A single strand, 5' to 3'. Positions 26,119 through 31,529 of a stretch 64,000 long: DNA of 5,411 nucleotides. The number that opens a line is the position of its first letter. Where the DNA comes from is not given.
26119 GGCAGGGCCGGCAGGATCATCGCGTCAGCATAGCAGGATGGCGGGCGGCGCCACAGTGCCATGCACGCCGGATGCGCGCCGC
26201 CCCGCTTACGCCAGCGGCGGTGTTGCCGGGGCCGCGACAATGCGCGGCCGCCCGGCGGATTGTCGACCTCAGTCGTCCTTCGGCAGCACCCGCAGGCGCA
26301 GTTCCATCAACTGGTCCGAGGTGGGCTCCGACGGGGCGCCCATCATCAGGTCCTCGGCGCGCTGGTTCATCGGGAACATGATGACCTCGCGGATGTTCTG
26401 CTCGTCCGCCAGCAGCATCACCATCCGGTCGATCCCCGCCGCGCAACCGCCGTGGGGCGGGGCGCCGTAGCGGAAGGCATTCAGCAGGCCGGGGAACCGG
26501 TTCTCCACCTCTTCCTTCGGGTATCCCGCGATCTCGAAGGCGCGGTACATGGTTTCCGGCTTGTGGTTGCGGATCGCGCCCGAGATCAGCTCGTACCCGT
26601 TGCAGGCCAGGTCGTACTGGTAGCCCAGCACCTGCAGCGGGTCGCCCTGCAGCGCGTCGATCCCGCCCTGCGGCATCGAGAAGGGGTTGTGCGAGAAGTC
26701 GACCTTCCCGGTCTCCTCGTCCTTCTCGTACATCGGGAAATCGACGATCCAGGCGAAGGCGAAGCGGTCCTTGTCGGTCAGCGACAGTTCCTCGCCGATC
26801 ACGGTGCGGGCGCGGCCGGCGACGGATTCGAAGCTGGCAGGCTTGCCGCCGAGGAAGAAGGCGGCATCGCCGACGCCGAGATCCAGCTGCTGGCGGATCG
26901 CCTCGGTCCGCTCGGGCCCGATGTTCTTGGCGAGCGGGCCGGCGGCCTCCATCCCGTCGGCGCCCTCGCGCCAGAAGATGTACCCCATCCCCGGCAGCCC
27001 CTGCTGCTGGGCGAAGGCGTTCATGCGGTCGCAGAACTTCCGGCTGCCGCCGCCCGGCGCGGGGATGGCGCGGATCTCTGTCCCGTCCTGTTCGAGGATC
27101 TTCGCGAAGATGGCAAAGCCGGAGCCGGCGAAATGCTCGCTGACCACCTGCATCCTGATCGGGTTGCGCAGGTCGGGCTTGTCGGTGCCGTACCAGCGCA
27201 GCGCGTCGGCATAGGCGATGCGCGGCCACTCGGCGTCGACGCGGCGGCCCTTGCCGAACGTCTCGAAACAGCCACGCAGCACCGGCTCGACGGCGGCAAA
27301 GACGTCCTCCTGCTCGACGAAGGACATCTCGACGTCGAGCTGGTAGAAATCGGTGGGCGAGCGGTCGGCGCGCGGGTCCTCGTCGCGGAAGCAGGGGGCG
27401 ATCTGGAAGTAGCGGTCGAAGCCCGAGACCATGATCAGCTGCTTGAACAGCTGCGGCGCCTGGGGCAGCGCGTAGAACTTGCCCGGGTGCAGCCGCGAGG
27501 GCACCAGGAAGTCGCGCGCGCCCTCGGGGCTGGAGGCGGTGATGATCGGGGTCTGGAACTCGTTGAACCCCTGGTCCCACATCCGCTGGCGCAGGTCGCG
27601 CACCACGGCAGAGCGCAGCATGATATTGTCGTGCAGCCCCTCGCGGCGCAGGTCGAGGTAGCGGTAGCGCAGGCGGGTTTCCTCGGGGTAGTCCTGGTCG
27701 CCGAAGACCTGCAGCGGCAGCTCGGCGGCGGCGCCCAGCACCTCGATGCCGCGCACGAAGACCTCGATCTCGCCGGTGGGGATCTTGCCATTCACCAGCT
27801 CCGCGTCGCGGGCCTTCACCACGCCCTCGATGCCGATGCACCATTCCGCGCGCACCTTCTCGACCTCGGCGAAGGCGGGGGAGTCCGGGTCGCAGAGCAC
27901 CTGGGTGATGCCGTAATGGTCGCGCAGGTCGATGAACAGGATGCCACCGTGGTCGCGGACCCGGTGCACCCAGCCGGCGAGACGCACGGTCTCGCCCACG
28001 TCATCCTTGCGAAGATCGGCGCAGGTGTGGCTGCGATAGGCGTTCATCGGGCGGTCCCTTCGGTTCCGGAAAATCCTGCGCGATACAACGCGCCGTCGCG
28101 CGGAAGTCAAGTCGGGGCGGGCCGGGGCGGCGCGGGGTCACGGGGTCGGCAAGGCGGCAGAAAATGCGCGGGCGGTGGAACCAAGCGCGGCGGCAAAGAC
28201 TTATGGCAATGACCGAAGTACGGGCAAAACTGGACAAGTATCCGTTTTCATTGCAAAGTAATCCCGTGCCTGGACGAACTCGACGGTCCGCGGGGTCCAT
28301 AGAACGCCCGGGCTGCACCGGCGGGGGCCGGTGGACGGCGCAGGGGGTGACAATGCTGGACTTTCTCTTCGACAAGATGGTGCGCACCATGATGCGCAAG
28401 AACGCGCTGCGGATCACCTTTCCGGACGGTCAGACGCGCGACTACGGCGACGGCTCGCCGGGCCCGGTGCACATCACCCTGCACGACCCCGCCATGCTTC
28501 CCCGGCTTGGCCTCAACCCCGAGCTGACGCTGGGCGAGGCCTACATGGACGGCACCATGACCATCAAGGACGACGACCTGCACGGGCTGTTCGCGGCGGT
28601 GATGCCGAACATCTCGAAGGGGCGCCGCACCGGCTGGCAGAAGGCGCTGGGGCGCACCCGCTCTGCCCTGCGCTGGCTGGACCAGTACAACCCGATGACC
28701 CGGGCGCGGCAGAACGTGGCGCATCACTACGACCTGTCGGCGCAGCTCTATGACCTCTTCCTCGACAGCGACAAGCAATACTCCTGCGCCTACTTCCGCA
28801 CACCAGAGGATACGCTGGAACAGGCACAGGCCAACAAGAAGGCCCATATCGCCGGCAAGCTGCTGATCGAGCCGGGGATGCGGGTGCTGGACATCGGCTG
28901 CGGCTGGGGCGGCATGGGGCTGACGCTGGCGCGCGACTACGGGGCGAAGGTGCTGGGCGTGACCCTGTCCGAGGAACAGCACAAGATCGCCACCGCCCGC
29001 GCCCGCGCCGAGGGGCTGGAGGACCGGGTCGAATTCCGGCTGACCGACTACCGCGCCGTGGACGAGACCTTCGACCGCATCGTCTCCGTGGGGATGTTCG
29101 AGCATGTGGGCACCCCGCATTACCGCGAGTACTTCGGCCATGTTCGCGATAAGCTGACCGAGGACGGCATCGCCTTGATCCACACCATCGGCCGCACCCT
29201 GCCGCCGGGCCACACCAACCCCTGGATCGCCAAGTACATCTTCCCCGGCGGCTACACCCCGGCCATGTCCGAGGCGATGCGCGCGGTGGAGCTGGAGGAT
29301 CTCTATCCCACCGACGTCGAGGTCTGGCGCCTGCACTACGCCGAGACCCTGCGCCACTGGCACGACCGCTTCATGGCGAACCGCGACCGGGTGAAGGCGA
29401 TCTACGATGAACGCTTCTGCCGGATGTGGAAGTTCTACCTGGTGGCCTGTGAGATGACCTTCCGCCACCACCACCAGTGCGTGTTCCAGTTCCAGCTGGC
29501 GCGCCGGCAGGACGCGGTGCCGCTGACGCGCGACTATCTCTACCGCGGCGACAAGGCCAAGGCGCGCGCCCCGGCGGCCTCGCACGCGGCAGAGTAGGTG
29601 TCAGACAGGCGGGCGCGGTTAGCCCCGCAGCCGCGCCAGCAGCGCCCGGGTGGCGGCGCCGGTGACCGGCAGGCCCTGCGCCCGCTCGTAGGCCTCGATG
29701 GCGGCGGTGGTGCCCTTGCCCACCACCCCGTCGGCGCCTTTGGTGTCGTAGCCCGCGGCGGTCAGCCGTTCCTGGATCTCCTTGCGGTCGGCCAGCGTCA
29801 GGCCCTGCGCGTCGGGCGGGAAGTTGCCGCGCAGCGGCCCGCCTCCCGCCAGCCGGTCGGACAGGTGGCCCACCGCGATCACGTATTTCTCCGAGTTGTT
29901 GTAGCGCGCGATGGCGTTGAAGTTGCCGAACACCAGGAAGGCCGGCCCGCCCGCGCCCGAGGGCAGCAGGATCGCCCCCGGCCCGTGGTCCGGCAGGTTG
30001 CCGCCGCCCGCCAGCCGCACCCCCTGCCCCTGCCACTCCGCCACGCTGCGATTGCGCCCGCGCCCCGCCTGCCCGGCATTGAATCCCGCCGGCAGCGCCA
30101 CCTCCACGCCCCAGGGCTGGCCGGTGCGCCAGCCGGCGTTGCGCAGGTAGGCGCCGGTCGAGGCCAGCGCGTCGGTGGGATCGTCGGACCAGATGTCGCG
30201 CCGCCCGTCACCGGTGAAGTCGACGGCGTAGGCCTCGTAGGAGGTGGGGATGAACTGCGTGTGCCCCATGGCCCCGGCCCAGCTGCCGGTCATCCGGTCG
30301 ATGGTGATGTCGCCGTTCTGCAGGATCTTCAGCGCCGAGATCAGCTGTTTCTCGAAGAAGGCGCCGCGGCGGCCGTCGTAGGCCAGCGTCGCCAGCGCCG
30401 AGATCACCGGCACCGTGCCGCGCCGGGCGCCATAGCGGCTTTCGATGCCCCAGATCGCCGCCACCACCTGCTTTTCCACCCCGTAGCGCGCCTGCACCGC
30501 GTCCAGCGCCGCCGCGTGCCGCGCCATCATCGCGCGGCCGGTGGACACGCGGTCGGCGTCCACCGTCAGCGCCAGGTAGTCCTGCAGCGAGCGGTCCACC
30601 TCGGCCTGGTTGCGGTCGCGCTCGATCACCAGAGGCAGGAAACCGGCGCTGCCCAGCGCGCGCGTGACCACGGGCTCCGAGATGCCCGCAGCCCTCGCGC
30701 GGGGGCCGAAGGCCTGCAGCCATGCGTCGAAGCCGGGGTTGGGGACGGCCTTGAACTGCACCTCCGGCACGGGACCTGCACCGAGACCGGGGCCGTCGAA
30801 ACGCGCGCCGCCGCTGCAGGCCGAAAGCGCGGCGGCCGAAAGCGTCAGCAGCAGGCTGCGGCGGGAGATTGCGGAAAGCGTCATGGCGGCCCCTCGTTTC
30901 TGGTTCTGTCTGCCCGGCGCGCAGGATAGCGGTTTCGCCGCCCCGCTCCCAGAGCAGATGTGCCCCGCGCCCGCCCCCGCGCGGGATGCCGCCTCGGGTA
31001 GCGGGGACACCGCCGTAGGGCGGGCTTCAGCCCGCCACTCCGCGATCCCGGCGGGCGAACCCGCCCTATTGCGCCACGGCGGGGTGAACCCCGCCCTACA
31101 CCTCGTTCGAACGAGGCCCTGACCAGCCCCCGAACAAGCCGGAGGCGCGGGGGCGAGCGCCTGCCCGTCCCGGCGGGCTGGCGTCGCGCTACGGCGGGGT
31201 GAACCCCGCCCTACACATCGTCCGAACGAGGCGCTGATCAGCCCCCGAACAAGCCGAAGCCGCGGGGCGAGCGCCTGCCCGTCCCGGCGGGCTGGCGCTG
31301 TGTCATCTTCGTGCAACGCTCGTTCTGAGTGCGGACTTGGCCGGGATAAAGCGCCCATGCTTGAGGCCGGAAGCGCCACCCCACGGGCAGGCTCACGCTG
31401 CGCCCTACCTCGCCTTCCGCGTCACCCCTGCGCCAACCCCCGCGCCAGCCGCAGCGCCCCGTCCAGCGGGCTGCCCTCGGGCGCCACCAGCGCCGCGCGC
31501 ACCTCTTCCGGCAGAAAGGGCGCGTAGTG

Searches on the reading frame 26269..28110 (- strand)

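Call 97: search_protein_families(library=pfam, proteins=[window:26269-28110:-], max_evalue=0.00001)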
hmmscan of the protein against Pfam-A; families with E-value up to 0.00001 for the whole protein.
window:26269-28110:- (613 aa): 3 families
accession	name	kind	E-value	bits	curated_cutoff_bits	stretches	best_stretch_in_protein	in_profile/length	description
PF00152.25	tRNA-synt_2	-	5.6e-111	370.9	25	1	143-583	2-308/308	tRNA synthetases class II (D, K and N)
PF01336.31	tRNA_anti-codon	-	3.4e-17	62.6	27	1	42-125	1-75/75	OB-fold nucleic acid binding domain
PF02938.19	GAD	-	1.5e-06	28.8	23.4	1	335-425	1-89/95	GAD domain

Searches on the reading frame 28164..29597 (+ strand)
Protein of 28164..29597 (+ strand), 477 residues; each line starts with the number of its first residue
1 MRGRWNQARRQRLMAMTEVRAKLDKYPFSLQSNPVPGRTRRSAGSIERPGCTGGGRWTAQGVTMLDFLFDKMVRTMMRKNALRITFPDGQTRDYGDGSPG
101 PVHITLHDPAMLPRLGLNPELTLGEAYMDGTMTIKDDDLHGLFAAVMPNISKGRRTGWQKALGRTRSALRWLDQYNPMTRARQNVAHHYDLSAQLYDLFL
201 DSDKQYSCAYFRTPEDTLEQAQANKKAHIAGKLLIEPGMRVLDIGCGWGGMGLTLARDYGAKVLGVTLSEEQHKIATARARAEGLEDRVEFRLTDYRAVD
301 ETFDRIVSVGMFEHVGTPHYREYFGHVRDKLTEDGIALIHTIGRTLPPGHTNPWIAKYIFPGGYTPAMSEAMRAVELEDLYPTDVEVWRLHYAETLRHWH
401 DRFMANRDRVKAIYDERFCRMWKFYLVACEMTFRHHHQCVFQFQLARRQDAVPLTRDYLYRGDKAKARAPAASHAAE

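Call 97: search_protein_families(library=pfam, proteins=[window:28164-29597:+], max_evalue=0.00001)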
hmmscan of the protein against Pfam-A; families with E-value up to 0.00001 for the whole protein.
window:28164-29597:+ (477 aa): 7 families
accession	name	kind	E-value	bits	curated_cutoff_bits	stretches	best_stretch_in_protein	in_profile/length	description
PF02353.26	CMAS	-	4.5e-92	308.7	27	1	179-443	4-273/273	Mycolic acid cyclopropane synthetase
PF13649.12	Methyltransf_25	-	1.8e-16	61.1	27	1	241-335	1-97/97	Methyltransferase domain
PF13489.12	Methyltransf_23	-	9.2e-13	48.7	27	1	235-403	20-136/164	Methyltransferase domain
PF08241.18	Methyltransf_11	-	2.3e-11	44.6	21.2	1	242-338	1-94/95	Methyltransferase domain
PF25371.1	DUF7884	-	5e-11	43.1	27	1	72-136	5-69/90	Domain of unknown function (DUF7884)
PF08242.18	Methyltransf_12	-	8.5e-11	42.9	30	1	242-336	1-97/98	Methyltransferase domain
PF13847.12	Methyltransf_31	-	1.3e-10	41.6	27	1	236-343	2-113/145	Methyltransferase domain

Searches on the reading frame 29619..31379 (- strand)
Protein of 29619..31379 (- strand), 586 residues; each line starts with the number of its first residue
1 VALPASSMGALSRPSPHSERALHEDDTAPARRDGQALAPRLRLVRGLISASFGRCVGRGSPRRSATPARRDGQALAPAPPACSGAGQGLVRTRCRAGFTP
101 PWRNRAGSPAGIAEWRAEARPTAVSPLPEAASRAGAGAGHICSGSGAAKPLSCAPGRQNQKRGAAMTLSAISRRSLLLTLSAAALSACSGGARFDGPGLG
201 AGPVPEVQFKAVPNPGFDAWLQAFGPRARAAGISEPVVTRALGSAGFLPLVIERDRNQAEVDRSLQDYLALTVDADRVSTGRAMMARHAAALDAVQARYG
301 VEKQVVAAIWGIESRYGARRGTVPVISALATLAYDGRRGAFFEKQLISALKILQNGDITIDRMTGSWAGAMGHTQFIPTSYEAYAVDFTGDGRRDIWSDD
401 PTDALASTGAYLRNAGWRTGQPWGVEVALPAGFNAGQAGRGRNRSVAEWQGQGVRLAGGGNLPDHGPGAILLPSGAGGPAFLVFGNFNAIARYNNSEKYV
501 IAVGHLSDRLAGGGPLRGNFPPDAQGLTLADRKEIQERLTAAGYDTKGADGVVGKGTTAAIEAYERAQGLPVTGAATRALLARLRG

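Call 97: search_protein_families(library=pfam, proteins=[window:29619-31379:-], max_evalue=0.00001)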
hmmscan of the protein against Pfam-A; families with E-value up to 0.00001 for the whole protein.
window:29619-31379:- (586 aa): 2 families
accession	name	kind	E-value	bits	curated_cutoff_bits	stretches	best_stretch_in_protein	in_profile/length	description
PF13406.11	SLT_2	-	5.8e-108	361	24.3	1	217-508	2-292/292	Transglycosylase SLT domain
PF01471.23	PG_binding_1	-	8.4e-14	51.9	23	1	530-584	3-57/57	Putative peptidoglycan binding domain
